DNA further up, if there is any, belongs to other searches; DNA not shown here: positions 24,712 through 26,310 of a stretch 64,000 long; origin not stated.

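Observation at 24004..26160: HAO-family octahaem cytochrome c with a NapC/NirT tetrahaem partner and a coupled small membrane protein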

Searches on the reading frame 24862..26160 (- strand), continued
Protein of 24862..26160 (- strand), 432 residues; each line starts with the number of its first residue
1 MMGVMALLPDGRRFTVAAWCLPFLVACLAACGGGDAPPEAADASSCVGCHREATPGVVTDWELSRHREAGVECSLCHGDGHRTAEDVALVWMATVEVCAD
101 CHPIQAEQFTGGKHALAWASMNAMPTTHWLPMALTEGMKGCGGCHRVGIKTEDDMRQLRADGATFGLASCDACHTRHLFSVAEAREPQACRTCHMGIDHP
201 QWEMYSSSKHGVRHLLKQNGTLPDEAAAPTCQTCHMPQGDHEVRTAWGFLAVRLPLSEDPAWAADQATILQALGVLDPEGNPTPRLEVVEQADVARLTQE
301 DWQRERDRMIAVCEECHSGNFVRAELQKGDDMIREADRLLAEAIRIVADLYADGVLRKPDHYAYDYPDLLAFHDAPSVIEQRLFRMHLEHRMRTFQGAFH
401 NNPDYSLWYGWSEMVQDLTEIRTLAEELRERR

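Call 37: search_protein_families(library=pfam, proteins=[L006:3946-5463:+, L014:4610-5575:+, L003:618-2558:-, L017:318-2870:+, L008:3239-4618:-, L006:8184-9182:-], max_evalue=0.001)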
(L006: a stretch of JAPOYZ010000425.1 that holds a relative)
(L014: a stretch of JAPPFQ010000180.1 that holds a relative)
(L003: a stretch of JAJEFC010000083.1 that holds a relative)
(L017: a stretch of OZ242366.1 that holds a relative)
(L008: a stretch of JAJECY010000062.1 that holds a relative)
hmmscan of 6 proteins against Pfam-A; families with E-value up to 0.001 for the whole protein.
L006:3946-5463:+ (505 aa): 1 family
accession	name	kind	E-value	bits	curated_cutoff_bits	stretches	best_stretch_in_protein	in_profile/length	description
PF00474.23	SSF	-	2.2e-39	135.9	22.8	1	33-431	1-403/406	Sodium:solute symporter family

L014:4610-5575:+ (321 aa): 10 families
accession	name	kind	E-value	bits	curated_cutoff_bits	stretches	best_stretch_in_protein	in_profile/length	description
PF01436.27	NHL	-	1.6e-25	88.3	20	2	178-205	1-28/28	NHL repeat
PF08450.18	SGL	-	2.8e-08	34.1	26.3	0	179-215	184-220/246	SMP-30/Gluconolactonase/LRE-like region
PF06739.17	SBBP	-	3e-08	33.9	20.5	0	283-297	15-29/38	Beta-propeller repeat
PF25021.1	TEN_NHL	-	5e-07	29.5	27.1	0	68-159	261-357/357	Teneurin NHL domain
PF17170.10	DUF5128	-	2.9e-06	27.1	22.9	1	141-231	53-144/321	6-bladed beta-propeller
PF07494.17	Reg_prop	-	0.00023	21.4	20.4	0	183-195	9-21/24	Two component regulator propeller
PF24684.1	Vgb_lyase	-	0.00031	20.1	50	0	70-107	141-178/290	Virginiamycin B lyase family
PF13449.12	Phytase-like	-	0.00033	21.1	27.6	0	77-172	14-108/284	Esterase-like activity of phytase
PF23500.1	DUF7133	-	0.00061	19.6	27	0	121-153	319-351/385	Domain of unknown function (DUF7133)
PF20067.5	SSL_N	-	0.00064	20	18.9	0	183-196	25-38/46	Strictosidine synthase-like, N-terminal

L003:618-2558:- (646 aa): 1 family
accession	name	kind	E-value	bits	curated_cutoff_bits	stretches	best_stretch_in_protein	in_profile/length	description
PF00474.23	SSF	-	2.5e-29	102.8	22.8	2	196-491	122-404/406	Sodium:solute symporter family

L017:318-2870:+ (850 aa): 10 families
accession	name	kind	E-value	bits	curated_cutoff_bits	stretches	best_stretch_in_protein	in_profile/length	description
PF00474.23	SSF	-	3e-49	168.4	22.8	1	389-791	1-405/406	Sodium:solute symporter family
PF24996.1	NANM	-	2.4e-36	125.7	45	2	142-280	2-130/350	N-acetylneuraminate epimerase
PF24681.1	Kelch_KLHDC2_KLHL20_DRC7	-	2.2e-13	50.5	50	2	107-278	7-176/221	KLHDC2/KLHL20/DRC7 Kelch-repeats domain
PF13964.12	Kelch_6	-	6.7e-10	39.1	25.3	0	152-183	6-35/50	Kelch motif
PF01344.31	Kelch_1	-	2.6e-08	33.6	20.1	0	148-183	2-34/46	Kelch motif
PF13415.12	Kelch_3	-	2.1e-06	28.2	22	0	213-260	4-44/48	Galactose oxidase, central domain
PF24981.1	Beta-prop_ATRN-LZTR1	-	1.3e-05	25.1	50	1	151-335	43-220/289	Attractin/LZTR1 beta-propeller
PF07646.21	Kelch_2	-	9.8e-05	22.6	21.3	0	44-89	3-41/48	Kelch motif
PF25210.1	Kelch_FKB95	-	0.00082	19.5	70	0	115-219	49-150/268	FKB95, Kelch-repeats domain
PF13418.12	Kelch_4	-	0.00094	19.5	21.6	0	158-183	13-36/49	Galactose oxidase, central domain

L008:3239-4618:- (459 aa): 1 family
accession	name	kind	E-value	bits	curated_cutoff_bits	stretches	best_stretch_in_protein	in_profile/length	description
PF01244.27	Peptidase_M19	-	1.4e-80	271.3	26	1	149-454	35-318/319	Membrane dipeptidase (Peptidase family M19)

L006:8184-9182:- (332 aa): 4 families
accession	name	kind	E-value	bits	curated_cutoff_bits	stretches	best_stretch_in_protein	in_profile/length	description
PF22725.1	GFO_IDH_MocA_C3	-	4.9e-29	101.3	27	1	130-248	3-123/124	GFO/IDH/MocA C-terminal domain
PF02894.22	GFO_IDH_MocA_C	-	9.7e-24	84.8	22.9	1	136-329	5-217/218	Oxidoreductase family, C-terminal alpha/beta domain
PF01408.29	GFO_IDH_MocA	-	7.4e-22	78.7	24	1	2-120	1-120/120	Oxidoreductase family, NAD-binding Rossmann fold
PF00044.30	Gp_dh_N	-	0.00014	22.5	31.7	1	3-44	2-43/101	Glyceraldehyde 3-phosphate dehydrogenase, NAD binding domain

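Call 39: list_cluster_members(proteins=[P0001, P0002, P0003, P0005, P0011, P0012, P0057, P0071, P0083, P0120])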
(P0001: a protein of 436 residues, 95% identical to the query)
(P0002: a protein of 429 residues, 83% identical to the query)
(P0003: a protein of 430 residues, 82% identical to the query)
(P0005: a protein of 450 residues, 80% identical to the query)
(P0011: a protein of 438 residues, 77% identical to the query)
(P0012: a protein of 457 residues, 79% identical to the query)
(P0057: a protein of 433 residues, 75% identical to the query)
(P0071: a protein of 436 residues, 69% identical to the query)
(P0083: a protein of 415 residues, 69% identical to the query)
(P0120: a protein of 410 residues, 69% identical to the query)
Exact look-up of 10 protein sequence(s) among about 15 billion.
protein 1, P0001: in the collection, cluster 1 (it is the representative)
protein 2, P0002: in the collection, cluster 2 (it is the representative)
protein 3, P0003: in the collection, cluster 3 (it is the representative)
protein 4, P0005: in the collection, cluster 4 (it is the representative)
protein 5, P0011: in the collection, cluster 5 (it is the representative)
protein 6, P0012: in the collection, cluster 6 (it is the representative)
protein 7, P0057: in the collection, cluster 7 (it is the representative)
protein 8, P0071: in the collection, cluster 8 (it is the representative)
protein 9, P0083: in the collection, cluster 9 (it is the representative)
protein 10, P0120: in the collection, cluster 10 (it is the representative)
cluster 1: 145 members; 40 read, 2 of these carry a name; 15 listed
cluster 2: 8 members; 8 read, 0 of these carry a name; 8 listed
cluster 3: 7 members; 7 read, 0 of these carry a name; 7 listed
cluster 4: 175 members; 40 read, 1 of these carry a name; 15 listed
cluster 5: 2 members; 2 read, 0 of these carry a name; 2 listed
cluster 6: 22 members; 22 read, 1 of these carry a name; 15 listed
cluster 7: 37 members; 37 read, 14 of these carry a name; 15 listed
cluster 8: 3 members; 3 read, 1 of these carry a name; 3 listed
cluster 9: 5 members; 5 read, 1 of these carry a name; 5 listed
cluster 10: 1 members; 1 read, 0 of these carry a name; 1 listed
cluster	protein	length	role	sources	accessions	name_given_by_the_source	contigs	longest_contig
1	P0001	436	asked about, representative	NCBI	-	-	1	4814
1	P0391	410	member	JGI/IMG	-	hypothetical protein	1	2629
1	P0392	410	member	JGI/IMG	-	hypothetical protein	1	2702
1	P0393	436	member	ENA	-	-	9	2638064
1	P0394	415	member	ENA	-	-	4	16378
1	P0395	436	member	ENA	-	-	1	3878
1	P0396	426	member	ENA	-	-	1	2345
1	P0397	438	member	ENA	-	-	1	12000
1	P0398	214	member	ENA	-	-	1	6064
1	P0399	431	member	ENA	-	-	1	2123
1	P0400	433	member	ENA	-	-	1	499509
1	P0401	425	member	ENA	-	-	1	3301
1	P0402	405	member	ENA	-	-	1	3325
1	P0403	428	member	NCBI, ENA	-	-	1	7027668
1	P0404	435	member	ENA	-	-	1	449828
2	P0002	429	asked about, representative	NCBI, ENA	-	-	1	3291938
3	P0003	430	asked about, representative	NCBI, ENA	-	-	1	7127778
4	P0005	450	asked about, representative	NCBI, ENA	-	-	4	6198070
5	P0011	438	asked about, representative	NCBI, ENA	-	-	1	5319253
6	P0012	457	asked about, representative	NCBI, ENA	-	-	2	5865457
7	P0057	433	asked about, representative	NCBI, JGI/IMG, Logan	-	hydroxylamine dehydrogenase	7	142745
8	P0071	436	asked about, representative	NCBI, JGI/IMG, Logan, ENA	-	-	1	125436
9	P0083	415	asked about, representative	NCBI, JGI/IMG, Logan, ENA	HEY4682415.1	MAG TPA: multiheme c-type cytochrome [Candidatus Acidoferrales bacterium]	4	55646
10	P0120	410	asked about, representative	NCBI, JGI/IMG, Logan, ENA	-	-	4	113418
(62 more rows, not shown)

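Call 56: search_protein_families(library=pfam, alignment_id=A3, max_evalue=0.00001)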
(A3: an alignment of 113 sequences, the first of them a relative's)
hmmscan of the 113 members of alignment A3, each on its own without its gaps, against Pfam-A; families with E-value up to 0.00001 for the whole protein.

A. member 1, L031:4928-5848:- (306 aa): 1 family
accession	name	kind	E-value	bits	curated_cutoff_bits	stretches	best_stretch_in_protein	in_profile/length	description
PF02535.28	Zip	-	7.6e-20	71.8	35.1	2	157-301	178-322/323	ZIP Zinc transporter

B. families by the number of members that match (of 113 scanned): 144 families (the first 25 are shown)
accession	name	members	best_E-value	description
PF00033.24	Cytochrome_B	3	1.4e-54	Cytochrome b/b6/petB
PF13631.11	Cytochrom_B_N_2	3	1.4e-43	Cytochrome b(N-terminal)/b6/petB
PF00557.29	Peptidase_M24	3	1.8e-38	Metallopeptidase family M24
PF12801.12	Fer4_5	3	9.5e-20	4Fe-4S binding domain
PF00355.32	Rieske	3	1.4e-13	Rieske [2Fe-2S] domain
PF00032.22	Cytochrom_B_C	3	5.8e-10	Cytochrome b(C-terminal)/b6/petD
PF00248.27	Aldo_ket_red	2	1.7e-78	Aldo/keto reductase family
PF07690.21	MFS_1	2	2.8e-42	Major Facilitator Superfamily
PF00174.25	Oxidored_molyb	2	1.9e-36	Oxidoreductase molybdopterin binding domain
PF00717.28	Peptidase_S24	2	1.7e-33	Peptidase S24-like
PF02518.31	HATPase_c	2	7.5e-30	Histidine kinase-, DNA gyrase B-, and HSP90-like ATPase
PF00027.35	cNMP_binding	2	2.4e-29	Cyclic nucleotide-binding domain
PF04055.27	Radical_SAM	2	8.5e-28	Radical SAM superfamily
PF08241.18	Methyltransf_11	2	6.2e-24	Methyltransferase domain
PF06397.17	Desulfoferrod_N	2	9.3e-22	Desulfoferrodoxin, N-terminal domain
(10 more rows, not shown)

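Call 61: fold_search(model_id=the predicted structure, library=pdb)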
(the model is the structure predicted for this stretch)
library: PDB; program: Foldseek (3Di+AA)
matches with E <= 10: 135; with E <= 0.001: 7
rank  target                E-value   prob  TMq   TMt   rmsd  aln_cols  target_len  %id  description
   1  6h5l_A                3.3e-09  1.00  0.31  0.27  18.9       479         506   26  Kuenenia stuttgartiensis reducing HAO-like protein complex Kustc0457/Kustc0458 (released 2019-04-10)
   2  4n4j                  1.2e-07  1.00  0.29  0.26  17.5       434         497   25  Kuenenia stuttgartiensis hydroxylamine oxidoreductase (released 2013-12-11)
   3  4n4m                  2.2e-07  1.00  0.28  0.25  18.3       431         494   26  Kuenenia stuttgartiensis hydroxylamine oxidoreductase soaked in phenyl hydrazine (released 2013-12-11)
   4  4fas_A                2.7e-07  1.00  0.27  0.24  19.1       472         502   22  Complex crystal structure of hydroxylamine oxidoreductase and NE1300 from Nitrosomonas europaea (released 2013-09-04)
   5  4n4n_A                5.2e-07  1.00  0.28  0.24  19.2       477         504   23  Nitrosomonas europea HAO (released 2013-12-11)
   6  6hif_A                1.1e-06  1.00  0.29  0.24  18.2       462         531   21  Kuenenia stuttgartiensis hydrazine dehydrogenase complex (released 2019-04-17)
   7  4qo5                  7.7e-04  1.00  0.28  0.24  19.5       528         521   20  Hypothetical multiheme protein (released 2015-12-23)
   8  5cwo_A                6.2e-01  0.25  0.15  0.25  11.6       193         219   14  Crystal structure of de novo designed helical repeat protein DHR76 (released 2015-12-16)
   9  1oah_A                8.5e-01  0.18  0.19  0.18  13.8       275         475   13  Cytochrome c Nitrite Reductase from Desulfovibrio desulfuricans ATCC 27774: The relevance of the two calcium sites in  (released 2003-05-08)
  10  5ew5_A                1.2e+00  0.08  0.09  0.08  25.4       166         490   14  Crystal Structure of Colicin E9 In Complex with Its Immunity Protein Im9 (released 2016-07-20)
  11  9cfc_A                1.6e+00  0.03  0.08  0.07  17.3       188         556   13  Cryo-EM structure of human kidney V-ATPase state 2 (released 2025-08-06)
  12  2vr0_E                1.8e+00  0.47  0.18  0.16   6.9       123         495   16  Crystal structure of cytochrome c nitrite reductase NrfHA complex bound to the HQNO inhibitor (released 2008-06-03)
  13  4r5j_B                1.8e+00  0.28  0.15  0.26   6.6       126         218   10  Crystal structure of the DnaK C-terminus (Dnak-SBD-A) (released 2014-09-10)
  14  4r5k_A                2.0e+00  0.18  0.13  0.22   9.9       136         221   11  Crystal structure of the DnaK C-terminus (Dnak-SBD-B) (released 2014-09-10)
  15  7uzg_A                2.1e+00  0.11  0.16  0.12  12.7       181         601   12  Rat Kidney V-ATPase lacking subunit H, with SidK and NCOA7B, State 1 (released 2023-11-22)
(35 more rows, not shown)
